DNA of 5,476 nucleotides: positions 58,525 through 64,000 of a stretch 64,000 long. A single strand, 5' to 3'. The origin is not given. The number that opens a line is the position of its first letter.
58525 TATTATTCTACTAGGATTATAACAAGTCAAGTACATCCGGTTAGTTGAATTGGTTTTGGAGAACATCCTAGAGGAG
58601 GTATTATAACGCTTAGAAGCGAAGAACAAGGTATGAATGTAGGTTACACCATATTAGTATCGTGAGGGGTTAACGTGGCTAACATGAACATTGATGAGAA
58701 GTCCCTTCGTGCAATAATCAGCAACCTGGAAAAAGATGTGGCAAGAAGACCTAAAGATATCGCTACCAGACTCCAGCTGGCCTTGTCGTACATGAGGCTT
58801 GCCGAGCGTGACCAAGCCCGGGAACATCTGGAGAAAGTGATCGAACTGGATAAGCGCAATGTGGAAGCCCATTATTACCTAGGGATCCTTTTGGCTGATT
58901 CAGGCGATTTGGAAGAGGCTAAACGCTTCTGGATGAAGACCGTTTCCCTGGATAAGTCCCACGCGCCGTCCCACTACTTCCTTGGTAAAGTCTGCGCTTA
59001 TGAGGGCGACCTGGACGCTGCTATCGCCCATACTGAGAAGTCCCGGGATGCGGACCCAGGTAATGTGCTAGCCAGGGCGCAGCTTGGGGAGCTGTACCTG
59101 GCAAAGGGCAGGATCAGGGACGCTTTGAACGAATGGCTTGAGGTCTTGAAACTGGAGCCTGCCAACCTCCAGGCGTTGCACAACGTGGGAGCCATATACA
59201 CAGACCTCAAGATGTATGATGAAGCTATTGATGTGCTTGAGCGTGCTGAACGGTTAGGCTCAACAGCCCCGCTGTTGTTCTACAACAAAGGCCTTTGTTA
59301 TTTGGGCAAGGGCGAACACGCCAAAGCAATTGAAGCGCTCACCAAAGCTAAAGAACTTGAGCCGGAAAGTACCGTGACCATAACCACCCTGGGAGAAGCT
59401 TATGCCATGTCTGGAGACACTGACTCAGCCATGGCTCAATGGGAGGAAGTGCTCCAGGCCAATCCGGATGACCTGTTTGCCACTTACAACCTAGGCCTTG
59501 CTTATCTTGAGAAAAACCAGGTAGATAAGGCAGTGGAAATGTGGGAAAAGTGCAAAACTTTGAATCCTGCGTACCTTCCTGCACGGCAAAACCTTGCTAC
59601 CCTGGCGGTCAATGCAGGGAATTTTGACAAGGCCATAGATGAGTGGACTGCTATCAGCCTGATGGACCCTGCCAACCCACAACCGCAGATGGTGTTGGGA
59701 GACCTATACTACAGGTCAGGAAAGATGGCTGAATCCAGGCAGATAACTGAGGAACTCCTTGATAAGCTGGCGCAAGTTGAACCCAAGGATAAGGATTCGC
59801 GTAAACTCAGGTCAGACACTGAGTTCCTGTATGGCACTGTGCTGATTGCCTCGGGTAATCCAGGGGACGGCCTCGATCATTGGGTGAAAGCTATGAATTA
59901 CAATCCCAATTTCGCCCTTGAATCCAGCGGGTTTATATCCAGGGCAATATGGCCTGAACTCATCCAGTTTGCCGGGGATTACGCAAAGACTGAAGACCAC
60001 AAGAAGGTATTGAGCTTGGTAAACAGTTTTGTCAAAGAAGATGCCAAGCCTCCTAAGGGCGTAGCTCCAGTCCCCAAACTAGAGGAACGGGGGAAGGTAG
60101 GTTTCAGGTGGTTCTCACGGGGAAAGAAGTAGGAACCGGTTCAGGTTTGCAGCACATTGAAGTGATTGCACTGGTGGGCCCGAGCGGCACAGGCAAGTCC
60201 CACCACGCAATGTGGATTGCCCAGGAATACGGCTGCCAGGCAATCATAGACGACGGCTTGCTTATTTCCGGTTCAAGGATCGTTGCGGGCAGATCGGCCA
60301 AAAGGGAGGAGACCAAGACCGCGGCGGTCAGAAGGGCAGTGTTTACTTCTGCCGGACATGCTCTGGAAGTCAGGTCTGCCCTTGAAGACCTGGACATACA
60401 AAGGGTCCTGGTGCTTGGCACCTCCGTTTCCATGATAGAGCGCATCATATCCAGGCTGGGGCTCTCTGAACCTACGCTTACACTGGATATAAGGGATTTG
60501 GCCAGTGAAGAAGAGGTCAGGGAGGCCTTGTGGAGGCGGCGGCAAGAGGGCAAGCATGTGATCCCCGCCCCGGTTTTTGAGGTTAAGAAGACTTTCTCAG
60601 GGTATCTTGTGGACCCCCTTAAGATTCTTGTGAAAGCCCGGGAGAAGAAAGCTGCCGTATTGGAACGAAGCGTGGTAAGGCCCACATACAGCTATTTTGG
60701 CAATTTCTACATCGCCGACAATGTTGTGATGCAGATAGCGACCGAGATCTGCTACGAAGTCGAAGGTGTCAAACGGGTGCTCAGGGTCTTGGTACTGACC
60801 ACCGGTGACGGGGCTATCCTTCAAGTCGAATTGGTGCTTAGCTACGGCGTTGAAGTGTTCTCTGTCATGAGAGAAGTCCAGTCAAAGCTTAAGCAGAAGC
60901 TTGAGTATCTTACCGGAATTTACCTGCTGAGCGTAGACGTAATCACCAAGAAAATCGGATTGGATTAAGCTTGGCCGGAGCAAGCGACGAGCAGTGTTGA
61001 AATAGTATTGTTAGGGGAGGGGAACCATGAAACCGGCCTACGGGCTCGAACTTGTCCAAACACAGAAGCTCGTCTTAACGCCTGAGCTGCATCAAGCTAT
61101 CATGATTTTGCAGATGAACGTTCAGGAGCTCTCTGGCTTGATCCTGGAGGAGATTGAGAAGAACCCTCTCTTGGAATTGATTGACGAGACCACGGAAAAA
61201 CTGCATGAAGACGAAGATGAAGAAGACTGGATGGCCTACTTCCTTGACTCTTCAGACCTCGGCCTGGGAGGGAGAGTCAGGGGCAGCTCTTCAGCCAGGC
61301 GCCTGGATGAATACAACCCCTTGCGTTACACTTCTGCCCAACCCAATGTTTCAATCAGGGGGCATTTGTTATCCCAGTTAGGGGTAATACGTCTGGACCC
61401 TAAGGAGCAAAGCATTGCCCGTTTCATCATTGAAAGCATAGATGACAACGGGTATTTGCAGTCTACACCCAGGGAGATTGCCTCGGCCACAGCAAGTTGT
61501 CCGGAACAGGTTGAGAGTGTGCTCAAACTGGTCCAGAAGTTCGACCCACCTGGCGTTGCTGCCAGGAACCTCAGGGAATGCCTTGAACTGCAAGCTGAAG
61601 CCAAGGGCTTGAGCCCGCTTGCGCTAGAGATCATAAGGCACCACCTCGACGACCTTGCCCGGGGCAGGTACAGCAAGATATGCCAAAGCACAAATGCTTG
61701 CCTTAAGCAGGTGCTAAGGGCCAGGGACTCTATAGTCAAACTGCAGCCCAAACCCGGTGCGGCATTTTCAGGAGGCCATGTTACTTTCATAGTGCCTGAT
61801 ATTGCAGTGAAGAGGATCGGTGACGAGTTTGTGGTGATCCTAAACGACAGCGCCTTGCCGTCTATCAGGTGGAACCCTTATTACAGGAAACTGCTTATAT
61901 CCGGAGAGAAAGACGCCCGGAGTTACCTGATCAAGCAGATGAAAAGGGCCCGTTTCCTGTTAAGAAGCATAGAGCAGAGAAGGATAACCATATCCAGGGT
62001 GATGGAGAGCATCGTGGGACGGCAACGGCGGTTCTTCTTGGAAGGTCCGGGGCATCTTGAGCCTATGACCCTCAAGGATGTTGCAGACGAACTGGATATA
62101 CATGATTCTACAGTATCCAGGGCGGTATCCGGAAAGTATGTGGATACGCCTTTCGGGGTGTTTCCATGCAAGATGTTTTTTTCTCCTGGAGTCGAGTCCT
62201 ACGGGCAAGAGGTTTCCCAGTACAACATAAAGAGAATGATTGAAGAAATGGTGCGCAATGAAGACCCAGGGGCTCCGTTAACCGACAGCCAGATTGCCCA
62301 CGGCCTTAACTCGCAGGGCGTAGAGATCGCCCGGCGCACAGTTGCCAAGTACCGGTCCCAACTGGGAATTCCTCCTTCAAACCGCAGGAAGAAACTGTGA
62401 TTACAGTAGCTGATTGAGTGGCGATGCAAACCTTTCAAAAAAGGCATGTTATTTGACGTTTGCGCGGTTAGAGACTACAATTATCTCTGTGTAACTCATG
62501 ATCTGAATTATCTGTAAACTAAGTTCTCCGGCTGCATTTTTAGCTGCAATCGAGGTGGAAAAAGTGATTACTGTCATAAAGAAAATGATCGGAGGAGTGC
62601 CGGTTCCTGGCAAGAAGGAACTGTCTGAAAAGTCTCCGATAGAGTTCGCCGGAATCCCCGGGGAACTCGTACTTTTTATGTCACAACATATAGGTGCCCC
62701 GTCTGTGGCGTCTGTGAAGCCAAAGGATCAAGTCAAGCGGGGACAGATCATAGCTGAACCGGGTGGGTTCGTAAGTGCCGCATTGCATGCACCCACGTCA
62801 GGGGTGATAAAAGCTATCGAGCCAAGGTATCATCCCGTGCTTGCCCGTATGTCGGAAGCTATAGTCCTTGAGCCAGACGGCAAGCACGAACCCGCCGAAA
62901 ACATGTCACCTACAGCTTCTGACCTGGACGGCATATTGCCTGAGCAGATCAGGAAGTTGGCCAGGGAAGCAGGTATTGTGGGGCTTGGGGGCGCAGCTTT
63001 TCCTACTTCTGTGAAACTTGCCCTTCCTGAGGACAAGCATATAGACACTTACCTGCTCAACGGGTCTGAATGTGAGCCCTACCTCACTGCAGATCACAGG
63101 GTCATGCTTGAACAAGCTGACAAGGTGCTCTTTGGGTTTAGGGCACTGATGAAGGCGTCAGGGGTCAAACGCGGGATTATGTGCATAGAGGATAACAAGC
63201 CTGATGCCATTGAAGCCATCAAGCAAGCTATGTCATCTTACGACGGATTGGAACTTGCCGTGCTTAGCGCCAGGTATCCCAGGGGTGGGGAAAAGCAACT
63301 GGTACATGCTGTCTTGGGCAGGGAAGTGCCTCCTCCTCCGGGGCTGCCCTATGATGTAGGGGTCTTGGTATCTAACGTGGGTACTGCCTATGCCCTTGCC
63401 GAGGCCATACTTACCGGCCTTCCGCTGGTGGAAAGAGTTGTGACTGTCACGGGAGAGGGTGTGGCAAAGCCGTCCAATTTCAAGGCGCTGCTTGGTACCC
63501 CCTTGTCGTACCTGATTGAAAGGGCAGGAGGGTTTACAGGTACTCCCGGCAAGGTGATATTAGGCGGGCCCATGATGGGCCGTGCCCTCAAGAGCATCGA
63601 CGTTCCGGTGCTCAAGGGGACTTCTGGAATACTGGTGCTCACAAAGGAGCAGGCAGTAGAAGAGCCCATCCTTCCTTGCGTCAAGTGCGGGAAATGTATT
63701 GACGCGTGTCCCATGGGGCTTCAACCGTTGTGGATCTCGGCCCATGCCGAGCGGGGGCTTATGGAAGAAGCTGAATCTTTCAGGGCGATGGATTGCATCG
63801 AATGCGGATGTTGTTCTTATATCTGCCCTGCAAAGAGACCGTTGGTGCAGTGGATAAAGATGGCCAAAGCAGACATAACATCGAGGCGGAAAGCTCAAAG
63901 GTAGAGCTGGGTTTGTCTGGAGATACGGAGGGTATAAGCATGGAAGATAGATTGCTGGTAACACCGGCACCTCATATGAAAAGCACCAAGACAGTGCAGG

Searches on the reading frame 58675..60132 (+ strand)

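Call 48: search_protein_families(library=pfam, proteins=[window:58675-60132:+])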
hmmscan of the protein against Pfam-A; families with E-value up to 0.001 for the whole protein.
window:58675-60132:+ (485 aa): 32 families (the best 25 are shown)
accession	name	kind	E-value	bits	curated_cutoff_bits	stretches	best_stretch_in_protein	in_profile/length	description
PF07719.23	TPR_2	-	6.2e-53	173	27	1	200-231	2-33/34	Tetratricopeptide repeat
PF00515.34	TPR_1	-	5.8e-43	143.4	27.8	2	201-231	3-33/34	Tetratricopeptide repeat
PF13432.12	TPR_16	-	8.3e-37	125.7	32.7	5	33-82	1-50/65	Tetratricopeptide repeat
PF13181.12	TPR_8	-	5e-34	114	25.7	1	202-231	4-33/34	Tetratricopeptide repeat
PF14559.12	TPR_19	-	7.1e-33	113.2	25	4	110-151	4-45/68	Tetratricopeptide repeat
PF13414.12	TPR_11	-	1.6e-29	101.7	26.8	4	46-77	11-42/42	TPR repeat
PF13431.12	TPR_17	-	3.3e-29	99.1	24.4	1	52-83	2-33/34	Tetratricopeptide repeat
PF13428.12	TPR_14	-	4e-26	89.3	23.5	0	31-71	3-43/44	Tetratricopeptide repeat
PF13424.12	TPR_12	-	1.3e-22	80.2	30.1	2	166-227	4-73/77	Tetratricopeptide repeat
PF13174.12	TPR_6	-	2.2e-22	78.5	26.3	0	32-57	3-28/33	Tetratricopeptide repeat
PF23914.1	TPR_CcmH_CycH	-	2.2e-21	76.8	42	2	213-299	64-153/158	Cytochrome c-type biogenesis protein H TPR domain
PF12895.13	ANAPC3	-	1.6e-20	73.6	27.2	1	112-191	4-82/82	Anaphase-promoting complex, cyclosome, subunit 3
PF07721.20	TPR_4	-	2.4e-17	62.2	27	0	64-85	2-23/26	Tetratricopeptide repeat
PF14561.12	TPR_20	-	1.9e-13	51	25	0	15-60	8-53/90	Tetratricopeptide repeat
PF13176.12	TPR_7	-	2.5e-13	49.4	27.9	0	167-191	1-27/36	Tetratricopeptide repeat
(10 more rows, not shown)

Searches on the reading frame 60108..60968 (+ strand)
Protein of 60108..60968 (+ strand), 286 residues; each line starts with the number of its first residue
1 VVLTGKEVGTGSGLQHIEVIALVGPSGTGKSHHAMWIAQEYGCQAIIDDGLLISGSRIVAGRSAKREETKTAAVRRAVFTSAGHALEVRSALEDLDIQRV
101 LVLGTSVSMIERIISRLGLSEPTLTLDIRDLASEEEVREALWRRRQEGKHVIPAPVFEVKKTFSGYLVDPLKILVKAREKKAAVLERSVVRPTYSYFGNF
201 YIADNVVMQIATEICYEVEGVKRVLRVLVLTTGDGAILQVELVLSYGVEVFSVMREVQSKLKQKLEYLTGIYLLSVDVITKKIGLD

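Call 54: search_protein_families(library=pfam, proteins=[window:60108-60968:+], max_evalue=0.00001)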
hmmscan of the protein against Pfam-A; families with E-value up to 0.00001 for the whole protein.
window:60108-60968:+ (286 aa): 1 family
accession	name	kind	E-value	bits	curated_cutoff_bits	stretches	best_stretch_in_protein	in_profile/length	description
PF03780.18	Asp23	-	9.7e-08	32.8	28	1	234-281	58-105/108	Asp23 family, cell envelope-related function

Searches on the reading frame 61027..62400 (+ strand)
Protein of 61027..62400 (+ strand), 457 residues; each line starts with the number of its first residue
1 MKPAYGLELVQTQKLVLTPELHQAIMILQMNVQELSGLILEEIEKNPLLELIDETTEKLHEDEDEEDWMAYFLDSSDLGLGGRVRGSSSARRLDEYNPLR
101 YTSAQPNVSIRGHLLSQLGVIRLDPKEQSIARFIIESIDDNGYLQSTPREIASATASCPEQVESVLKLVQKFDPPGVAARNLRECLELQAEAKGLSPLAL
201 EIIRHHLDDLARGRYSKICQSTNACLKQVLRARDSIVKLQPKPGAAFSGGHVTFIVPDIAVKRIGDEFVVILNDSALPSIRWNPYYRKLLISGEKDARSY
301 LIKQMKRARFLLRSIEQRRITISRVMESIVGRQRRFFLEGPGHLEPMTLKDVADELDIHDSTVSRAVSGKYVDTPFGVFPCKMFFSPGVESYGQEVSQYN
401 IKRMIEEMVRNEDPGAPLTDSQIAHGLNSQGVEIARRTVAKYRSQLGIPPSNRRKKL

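Call 48: search_protein_families(library=pfam, proteins=[window:61027-62400:+])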
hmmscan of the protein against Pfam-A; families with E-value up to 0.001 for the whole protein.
window:61027-62400:+ (457 aa): 3 families
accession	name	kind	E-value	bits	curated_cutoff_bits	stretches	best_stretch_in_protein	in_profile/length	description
PF04963.19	Sigma54_CBD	-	4.3e-56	190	22.9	1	106-286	8-185/185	Sigma-54 factor, core binding domain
PF04552.19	Sigma54_DBD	-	6.9e-56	188.9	22.8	1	299-456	2-160/160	Sigma-54, DNA binding domain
PF00309.25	Sigma54_AID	-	2.4e-14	53.3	23.8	1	7-51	2-46/46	Sigma-54 factor, Activator interacting domain (AID)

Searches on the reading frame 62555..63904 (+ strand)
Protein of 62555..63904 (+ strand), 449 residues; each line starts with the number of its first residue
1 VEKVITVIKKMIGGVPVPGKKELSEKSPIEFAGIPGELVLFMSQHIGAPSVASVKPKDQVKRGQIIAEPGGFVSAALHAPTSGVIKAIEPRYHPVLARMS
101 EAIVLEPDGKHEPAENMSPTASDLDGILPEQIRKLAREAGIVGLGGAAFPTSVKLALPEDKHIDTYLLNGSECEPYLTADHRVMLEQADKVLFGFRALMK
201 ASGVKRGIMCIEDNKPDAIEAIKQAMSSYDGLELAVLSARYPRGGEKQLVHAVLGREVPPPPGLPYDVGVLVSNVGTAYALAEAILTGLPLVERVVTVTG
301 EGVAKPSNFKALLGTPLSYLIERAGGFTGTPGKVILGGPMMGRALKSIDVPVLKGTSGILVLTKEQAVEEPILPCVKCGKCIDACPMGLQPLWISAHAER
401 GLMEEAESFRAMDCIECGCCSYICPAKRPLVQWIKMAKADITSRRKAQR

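Call 48: search_protein_families(library=pfam, proteins=[window:62555-63904:+])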
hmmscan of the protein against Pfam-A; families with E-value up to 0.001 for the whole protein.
window:62555-63904:+ (449 aa): 8 families
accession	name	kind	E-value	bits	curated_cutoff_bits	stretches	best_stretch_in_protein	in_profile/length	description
PF01512.22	Complex1_51K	-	2.1e-46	158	31.2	1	137-282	2-149/150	Nuo51 FMN-binding domain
PF13375.12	RnfC_N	-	1.3e-29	102.6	25.6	1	11-110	3-101/101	RnfC Barrel sandwich hybrid domain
PF10531.15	SLBB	-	6.1e-13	48.8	27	1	295-343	1-54/55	SLBB domain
PF13237.11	Fer4_10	-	1.2e-07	32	25.5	1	375-425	9-53/53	4Fe-4S dicluster domain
PF12838.12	Fer4_7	-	1.4e-07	32.3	27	1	375-426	2-50/52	4Fe-4S dicluster domain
PF13534.11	Fer4_17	-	4.3e-06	27.6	22.2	0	369-390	40-61/61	4Fe-4S dicluster domain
PF13183.11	Fer4_8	-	3.5e-05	24.7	27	1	374-427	4-67/68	4Fe-4S dicluster domain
PF13187.11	Fer4_9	-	5.8e-05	23.5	27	1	375-427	2-50/52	4Fe-4S dicluster domain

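Call 55: find_encoding_contigs(protein=window:62555-63904:+, flank=10000, max_places=2)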
Protein window:62555-63904:+ (449 aa): no gene with exactly this product is on record in the collection.
